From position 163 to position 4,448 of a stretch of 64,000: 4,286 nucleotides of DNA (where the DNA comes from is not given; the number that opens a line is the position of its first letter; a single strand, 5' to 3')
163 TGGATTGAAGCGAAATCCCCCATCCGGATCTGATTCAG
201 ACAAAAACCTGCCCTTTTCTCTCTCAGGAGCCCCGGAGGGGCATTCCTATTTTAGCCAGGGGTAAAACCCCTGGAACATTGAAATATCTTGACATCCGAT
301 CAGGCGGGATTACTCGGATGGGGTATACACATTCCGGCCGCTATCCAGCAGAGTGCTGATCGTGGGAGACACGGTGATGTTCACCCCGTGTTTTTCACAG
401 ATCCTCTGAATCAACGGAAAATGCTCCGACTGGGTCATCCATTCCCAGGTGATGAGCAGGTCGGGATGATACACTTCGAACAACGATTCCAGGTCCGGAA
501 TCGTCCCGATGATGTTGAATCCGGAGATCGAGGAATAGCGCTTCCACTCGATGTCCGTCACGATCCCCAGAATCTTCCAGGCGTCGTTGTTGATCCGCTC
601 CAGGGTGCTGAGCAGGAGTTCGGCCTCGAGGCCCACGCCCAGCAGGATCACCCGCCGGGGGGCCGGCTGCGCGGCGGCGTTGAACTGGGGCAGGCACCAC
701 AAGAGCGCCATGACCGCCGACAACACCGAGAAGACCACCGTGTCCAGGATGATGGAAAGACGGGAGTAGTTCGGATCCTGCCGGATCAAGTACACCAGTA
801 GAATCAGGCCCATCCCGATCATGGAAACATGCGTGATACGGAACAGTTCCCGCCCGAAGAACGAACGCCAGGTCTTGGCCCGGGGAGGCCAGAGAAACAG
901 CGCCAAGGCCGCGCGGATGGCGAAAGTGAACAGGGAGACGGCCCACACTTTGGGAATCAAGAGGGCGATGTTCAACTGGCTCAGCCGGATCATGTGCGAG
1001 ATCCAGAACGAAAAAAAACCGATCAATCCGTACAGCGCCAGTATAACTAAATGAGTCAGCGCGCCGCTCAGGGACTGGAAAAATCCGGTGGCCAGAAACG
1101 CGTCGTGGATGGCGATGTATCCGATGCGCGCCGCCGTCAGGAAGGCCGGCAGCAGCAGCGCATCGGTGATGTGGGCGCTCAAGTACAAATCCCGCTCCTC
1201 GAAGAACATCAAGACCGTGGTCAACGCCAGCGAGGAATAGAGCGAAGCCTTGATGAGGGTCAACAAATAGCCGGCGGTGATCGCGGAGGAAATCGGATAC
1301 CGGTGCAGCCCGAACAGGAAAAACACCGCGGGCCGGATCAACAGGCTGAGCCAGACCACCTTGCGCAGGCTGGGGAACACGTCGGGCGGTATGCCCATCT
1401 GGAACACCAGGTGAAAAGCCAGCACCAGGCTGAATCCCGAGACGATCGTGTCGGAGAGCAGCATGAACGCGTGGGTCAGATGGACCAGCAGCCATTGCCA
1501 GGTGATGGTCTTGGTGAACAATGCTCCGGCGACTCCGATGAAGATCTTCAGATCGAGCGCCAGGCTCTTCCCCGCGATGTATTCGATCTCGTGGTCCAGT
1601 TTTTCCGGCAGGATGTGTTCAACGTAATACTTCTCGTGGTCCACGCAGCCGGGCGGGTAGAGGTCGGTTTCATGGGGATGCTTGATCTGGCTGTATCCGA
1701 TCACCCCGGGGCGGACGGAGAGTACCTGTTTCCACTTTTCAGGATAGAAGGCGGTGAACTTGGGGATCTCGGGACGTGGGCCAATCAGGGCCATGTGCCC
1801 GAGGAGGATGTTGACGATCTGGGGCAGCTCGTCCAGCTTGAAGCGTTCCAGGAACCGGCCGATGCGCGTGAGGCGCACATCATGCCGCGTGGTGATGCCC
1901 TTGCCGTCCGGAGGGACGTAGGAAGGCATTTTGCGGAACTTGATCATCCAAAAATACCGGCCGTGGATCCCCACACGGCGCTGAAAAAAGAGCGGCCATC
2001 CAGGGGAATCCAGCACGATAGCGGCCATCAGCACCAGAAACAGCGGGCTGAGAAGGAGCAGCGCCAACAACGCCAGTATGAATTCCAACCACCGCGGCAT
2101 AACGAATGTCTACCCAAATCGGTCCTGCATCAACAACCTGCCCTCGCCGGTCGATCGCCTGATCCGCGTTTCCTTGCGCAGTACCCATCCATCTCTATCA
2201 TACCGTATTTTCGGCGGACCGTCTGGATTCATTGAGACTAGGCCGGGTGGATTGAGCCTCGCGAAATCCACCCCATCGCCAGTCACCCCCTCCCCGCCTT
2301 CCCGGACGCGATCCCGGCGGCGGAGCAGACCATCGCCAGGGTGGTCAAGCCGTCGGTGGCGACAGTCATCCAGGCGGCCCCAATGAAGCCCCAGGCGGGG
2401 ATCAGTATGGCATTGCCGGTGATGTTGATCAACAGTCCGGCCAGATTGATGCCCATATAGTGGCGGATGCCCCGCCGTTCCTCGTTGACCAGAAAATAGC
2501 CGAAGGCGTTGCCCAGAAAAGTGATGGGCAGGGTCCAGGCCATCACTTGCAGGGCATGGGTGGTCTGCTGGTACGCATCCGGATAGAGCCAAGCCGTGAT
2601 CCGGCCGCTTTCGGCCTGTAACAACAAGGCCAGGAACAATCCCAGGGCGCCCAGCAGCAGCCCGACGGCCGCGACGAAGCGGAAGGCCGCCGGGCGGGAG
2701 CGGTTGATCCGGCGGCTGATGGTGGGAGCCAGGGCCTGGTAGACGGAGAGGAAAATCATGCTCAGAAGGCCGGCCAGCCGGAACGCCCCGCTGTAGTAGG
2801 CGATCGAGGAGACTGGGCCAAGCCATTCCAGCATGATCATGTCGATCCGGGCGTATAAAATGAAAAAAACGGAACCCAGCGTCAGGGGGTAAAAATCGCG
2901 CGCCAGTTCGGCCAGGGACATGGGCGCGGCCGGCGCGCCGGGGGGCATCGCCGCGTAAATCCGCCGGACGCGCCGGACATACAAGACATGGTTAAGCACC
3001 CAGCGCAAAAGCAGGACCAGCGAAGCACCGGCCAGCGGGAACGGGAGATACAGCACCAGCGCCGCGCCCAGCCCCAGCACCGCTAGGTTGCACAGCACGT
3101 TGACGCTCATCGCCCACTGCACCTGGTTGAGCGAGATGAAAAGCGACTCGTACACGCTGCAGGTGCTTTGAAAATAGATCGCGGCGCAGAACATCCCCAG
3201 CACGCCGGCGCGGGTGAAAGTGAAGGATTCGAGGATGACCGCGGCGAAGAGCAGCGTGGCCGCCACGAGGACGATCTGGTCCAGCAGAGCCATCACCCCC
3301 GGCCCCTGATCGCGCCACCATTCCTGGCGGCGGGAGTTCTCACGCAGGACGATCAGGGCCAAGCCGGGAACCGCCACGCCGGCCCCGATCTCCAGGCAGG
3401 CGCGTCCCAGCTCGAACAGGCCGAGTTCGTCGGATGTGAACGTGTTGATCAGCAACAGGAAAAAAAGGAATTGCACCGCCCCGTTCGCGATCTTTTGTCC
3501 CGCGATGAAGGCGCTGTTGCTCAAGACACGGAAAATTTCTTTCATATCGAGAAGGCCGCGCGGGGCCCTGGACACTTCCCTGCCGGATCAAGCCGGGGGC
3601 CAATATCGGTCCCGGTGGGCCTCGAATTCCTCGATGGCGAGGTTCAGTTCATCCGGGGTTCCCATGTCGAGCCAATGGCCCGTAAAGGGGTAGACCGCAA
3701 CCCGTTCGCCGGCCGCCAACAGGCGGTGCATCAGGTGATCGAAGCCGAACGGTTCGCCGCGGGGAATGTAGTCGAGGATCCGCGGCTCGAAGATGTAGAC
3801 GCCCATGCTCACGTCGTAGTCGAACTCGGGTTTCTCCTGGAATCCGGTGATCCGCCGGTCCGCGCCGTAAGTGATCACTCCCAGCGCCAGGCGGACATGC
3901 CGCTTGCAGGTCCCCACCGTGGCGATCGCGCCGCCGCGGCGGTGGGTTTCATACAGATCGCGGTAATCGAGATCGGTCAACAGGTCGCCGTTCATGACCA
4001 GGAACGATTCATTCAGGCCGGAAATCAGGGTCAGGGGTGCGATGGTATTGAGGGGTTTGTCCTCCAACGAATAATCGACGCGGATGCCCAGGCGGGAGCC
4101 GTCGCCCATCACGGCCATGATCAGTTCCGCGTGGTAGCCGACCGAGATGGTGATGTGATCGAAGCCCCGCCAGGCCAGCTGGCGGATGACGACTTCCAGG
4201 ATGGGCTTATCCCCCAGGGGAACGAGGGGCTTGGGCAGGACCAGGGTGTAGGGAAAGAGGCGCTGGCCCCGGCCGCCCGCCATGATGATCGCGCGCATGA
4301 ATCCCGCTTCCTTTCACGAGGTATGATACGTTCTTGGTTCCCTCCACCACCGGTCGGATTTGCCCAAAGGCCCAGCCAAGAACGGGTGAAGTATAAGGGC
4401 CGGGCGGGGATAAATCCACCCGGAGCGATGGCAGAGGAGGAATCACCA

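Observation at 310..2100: Domain-permuted phosphoglycosyl transferase: catalytic PglC-like domain first, WbaP-type TM+CoA-binding module last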

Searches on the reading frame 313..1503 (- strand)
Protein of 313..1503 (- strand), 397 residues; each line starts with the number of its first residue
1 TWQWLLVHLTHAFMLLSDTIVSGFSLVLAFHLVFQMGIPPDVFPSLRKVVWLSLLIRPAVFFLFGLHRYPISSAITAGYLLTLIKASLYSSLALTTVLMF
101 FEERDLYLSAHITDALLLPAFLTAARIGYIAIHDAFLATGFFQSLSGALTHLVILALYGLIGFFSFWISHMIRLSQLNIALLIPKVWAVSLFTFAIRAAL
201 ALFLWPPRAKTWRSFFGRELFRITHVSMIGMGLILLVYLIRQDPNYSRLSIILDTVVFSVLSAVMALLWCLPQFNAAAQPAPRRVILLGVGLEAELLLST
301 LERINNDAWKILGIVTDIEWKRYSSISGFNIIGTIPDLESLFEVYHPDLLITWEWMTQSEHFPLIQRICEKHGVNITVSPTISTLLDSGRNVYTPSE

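Call 81: search_protein_representatives(protein=window:313-1503:-)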
Query: 397 residues. Proteins with E-value up to 0.001 (for the whole library): 98; up to 1e-10: 6; up to 1e-30: 3. The best 98 are listed.
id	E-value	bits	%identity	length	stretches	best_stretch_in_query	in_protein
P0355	7.9e-121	420.2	49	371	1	27-387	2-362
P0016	6.2e-89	315.2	40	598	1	3-386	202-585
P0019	2.6e-58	214.4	32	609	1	4-382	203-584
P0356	1.2e-30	123.4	36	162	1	245-387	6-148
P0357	1.0e-19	87.3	44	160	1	230-343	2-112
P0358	3.2e-18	82.4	45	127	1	97-210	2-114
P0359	1.0e-09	54.4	25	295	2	219-389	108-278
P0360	5.6e-08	48.7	25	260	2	283-393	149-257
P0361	7.6e-08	48.3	26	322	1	188-383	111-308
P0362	2.9e-07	46.4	21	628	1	9-385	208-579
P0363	3.4e-07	46.1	25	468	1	142-387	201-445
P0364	3.8e-07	46.0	26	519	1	8-391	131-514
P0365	7.2e-07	45.0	27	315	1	100-387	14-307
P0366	8.4e-07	44.8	24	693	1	191-389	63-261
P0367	1.8e-06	43.7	28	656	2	212-389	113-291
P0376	6.7e-06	41.9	25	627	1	162-376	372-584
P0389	2.4e-05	40.0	25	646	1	44-354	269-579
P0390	2.6e-05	39.9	24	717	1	166-388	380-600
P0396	3.5e-05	39.5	23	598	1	195-375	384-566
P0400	4.0e-05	39.3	22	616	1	160-376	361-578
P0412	1.8e-04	37.2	22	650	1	8-385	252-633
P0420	2.6e-04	36.6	24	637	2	270-388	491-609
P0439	5.5e-04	35.6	26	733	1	255-388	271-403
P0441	6.4e-04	35.3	23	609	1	165-374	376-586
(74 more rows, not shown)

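Call 83: search_protein_families(library=pfam, proteins=[P0362, P0389, P0396, P0412, P0376, P0400, P0441, P0420, P0390, P0439], max_evalue=0.001)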
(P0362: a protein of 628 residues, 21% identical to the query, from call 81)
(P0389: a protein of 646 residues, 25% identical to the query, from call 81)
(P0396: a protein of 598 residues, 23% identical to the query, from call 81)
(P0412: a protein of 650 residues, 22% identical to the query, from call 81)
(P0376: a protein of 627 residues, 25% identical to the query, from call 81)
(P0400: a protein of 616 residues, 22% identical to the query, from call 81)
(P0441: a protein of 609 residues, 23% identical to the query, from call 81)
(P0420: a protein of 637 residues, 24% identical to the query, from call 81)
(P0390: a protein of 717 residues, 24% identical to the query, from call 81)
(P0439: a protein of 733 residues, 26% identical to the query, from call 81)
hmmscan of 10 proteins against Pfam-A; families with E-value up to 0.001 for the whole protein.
P0362 (628 aa): 1 family
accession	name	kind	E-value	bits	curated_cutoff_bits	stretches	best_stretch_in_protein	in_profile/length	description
PF02397.22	Bac_transf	-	6.4e-53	179.4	27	1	3-192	2-175/179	Bacterial sugar transferase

P0389 (646 aa): 1 family
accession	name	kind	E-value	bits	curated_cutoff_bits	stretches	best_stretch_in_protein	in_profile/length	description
PF02397.22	Bac_transf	-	2.9e-50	170.7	27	1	35-223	2-176/179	Bacterial sugar transferase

P0396 (598 aa): 1 family
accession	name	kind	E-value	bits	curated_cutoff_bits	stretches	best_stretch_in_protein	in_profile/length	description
PF02397.22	Bac_transf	-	6.8e-56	189.1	27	1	3-196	1-178/179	Bacterial sugar transferase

P0412 (650 aa): 2 families
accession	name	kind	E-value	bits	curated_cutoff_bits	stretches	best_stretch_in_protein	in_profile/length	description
PF02397.22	Bac_transf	-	3.5e-53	180.3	27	1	47-239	1-177/179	Bacterial sugar transferase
PF13727.12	CoA_binding_3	-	0.00015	22.3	25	1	485-598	42-145/175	CoA-binding domain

P0376 (627 aa): 2 families
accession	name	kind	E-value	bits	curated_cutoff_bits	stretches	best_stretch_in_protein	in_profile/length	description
PF00953.26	Glycos_transf_4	-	1e-28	100.7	27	1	73-218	3-158/160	Glycosyl transferase family 4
PF13727.12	CoA_binding_3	-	1.6e-06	28.7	25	1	413-561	2-148/175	CoA-binding domain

P0400 (616 aa): 2 families
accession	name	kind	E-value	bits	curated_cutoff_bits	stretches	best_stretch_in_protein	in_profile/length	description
PF00953.26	Glycos_transf_4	-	8.4e-26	91.3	27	1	69-213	4-156/160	Glycosyl transferase family 4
PF13727.12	CoA_binding_3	-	4.5e-09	37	25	1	411-537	8-130/175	CoA-binding domain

P0441 (609 aa): 2 families
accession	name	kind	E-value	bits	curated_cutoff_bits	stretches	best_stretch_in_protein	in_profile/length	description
PF00953.26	Glycos_transf_4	-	3.6e-34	118.5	27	1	75-216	2-154/160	Glycosyl transferase family 4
PF13727.12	CoA_binding_3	-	8.2e-15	55.7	25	1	420-565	7-148/175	CoA-binding domain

P0420 (637 aa): 6 families
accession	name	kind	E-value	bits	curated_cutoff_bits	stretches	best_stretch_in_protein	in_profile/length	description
PF13641.12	Glyco_tranf_2_3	-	2.8e-28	99.9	27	1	10-240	3-218/230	Glycosyltransferase like family 2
PF00535.33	Glycos_transf_2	-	3.4e-27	95.9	23.3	1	11-194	1-165/168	Glycosyl transferase family 2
PF13727.12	CoA_binding_3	-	2.9e-12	47.4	25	1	486-601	60-175/175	CoA-binding domain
PF13632.12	Glyco_trans_2_3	-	1.3e-08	35.3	27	1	89-312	1-181/198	Glycosyl transferase family group 2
PF13506.12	Glyco_transf_21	-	5.5e-05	23.1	21.7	0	170-234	91-155/174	Glycosyl transferase family 21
PF13712.12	Glyco_tranf_2_5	-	0.00014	22.1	27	0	74-229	41-182/210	Glycosyltransferase like family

P0390 (717 aa): 8 families
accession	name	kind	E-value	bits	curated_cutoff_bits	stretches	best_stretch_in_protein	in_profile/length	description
PF00953.26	Glycos_transf_4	-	1.2e-35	123.3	27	1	79-225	2-159/160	Glycosyl transferase family 4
PF02719.21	Polysacc_synt_2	-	1.1e-15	58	20.2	1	637-717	1-87/293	Polysaccharide biosynthesis protein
PF13727.12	CoA_binding_3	-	3e-13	50.6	25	1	469-592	54-175/175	CoA-binding domain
PF01370.27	Epimerase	-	6.4e-07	29.5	20.9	1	637-716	1-73/240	NAD dependent epimerase/dehydratase family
PF00106.31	adh_short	-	3.5e-05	23.8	26.6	1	635-704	1-69/195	short chain dehydrogenase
PF04321.23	RmlD_sub_bind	-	0.00016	21.3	27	1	637-717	3-61/287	RmlD substrate binding domain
PF02629.25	CoA_binding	-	0.00028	22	22.3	0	495-567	3-72/97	CoA binding domain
PF16363.11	GDP_Man_Dehyd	-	0.00032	20.7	27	1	638-716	1-84/332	GDP-mannose 4,6 dehydratase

P0439 (733 aa): 3 families
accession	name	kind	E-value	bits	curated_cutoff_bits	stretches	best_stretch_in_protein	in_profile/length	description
PF02719.21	Polysacc_synt_2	-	2e-29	103.1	20.2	2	633-717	200-284/293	Polysaccharide biosynthesis protein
PF13727.12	CoA_binding_3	-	2.3e-14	54.2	25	1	245-395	28-175/175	CoA-binding domain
PF02397.22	Bac_transf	-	1.1e-08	35.3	27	1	31-125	2-109/179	Bacterial sugar transferase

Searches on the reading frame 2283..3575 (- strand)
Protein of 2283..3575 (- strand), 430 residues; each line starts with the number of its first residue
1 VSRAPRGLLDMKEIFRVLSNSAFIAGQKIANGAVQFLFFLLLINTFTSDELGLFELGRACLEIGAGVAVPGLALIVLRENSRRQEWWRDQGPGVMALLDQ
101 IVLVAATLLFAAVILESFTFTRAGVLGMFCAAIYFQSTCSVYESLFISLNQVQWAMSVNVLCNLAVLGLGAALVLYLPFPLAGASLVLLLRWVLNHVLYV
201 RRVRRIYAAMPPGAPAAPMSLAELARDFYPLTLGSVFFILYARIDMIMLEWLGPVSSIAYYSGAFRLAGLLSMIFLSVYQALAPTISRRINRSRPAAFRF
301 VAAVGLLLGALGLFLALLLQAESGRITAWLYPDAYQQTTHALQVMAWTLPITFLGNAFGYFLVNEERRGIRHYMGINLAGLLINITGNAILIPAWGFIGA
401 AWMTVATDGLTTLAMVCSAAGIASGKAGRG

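Call 3: search_protein_families(library=pfam, proteins=[window:2283-3575:-], max_evalue=1)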
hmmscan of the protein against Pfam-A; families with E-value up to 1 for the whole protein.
window:2283-3575:- (430 aa): 2 families
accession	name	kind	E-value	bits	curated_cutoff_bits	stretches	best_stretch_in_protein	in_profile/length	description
PF01943.22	Polysacc_synt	-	4.3e-11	43.2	28.2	1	18-288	2-272/274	Polysaccharide biosynthesis protein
PF01554.23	MatE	-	3.6e-10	40.2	24.9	1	230-389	1-160/161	MatE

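Call 4: search_protein_families(library=ncbifam, proteins=[window:2283-3575:-], max_evalue=1)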
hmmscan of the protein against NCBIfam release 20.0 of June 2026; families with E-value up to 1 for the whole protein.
window:2283-3575:- (430 aa): 0 families

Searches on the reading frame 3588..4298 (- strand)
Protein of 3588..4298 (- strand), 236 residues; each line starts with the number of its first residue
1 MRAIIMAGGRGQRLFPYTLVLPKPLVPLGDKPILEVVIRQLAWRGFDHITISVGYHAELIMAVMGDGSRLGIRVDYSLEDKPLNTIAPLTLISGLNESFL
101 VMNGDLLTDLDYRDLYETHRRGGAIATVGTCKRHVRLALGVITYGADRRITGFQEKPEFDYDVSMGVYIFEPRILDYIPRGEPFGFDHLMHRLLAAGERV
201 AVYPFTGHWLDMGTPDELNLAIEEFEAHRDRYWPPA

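Call 3: search_protein_families(library=pfam, proteins=[window:3588-4298:-], max_evalue=1)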
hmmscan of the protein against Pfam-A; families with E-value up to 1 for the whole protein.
window:3588-4298:- (236 aa): 2 families
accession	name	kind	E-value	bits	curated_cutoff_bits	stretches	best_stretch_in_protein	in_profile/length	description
PF00483.29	NTP_transferase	-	1.5e-40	139.8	21.2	1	3-223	2-240/245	Nucleotidyl transferase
PF12804.13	NTP_transf_3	-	1.2e-08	35.7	27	1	3-128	1-121/160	MobA-like NTP transferase domain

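Call 4: search_protein_families(library=ncbifam, proteins=[window:3588-4298:-], max_evalue=1)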
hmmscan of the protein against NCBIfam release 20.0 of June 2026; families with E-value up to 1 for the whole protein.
window:3588-4298:- (236 aa): 38 families (the best 25 are shown)
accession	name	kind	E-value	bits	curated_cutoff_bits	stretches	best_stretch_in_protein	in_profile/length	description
NF052502.1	man1P_GTase_Rv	exception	3.7e-37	128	440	1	2-218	2-223/352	mannose-1-phosphate guanylyltransferase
NF045761.1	NAMPUrTaseMurU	equivalog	2.7e-33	115.7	250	1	1-219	1-221/226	N-acetylmuramate alpha-1-phosphate uridylyltransferase MurU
TIGR03992.1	Arch_glmU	subfamily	4e-30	105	292.1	1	1-218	1-220/393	bifunctional sugar-1-phosphate nucleotidylyltransferase/acetyltransferase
TIGR01208.1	rmlA_long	equivalog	1.6e-22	79.9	320.25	1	2-221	1-230/353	glucose-1-phosphate thymidylyltransferase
NF041313.1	UDPGP_AglF_Halo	equivalog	7.9e-22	77.8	400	1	1-220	1-229/234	UTP--glucose-1-phosphate uridylyltransferase AglF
TIGR02623.1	G1P_cyt_trans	equivalog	3.3e-21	75.9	300.25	2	96-219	119-239/255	glucose-1-phosphate cytidylyltransferase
NF049965.1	GlMnHpPGnyltfHddC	equivalog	2.4e-19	69.9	300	1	1-220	1-216/221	D-glycero-D-manno-heptose 1-phosphate guanosyltransferase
TIGR02091.1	glgC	equivalog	6.8e-19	68.2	424.9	2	97-216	114-250/364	glucose-1-phosphate adenylyltransferase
NF003670.0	PRK05293.1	equivalog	1.1e-18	67.3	470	2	97-217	119-250/382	glucose-1-phosphate adenylyltransferase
NF002772.0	PRK02862.1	equivalog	6.7e-17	61.3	537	3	97-158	117-180/429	glucose-1-phosphate adenylyltransferase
TIGR01207.1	rmlA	equivalog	6.1e-16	58.4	360.65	1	3-221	2-232/286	glucose-1-phosphate thymidylyltransferase RfbA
NF041173.1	Sug_nt_acttase_Thmprot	equivalog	1.7e-13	50.3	600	1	1-218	1-220/405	bifunctional sugar-1-phosphate nucleotidylyltransferase/acetyltransferase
NF002023.0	PRK00844.1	subfamily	3.4e-12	45.9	458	2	3-58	9-65/408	glucose-1-phosphate adenylyltransferase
NF001947.0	PRK00725.1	subfamily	3.5e-12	45.8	470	2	98-175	132-220/426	glucose-1-phosphate adenylyltransferase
NF012024.0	PRK15480.1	equivalog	6.2e-11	41.9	588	1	2-175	5-184/292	glucose-1-phosphate thymidylyltransferase RfbA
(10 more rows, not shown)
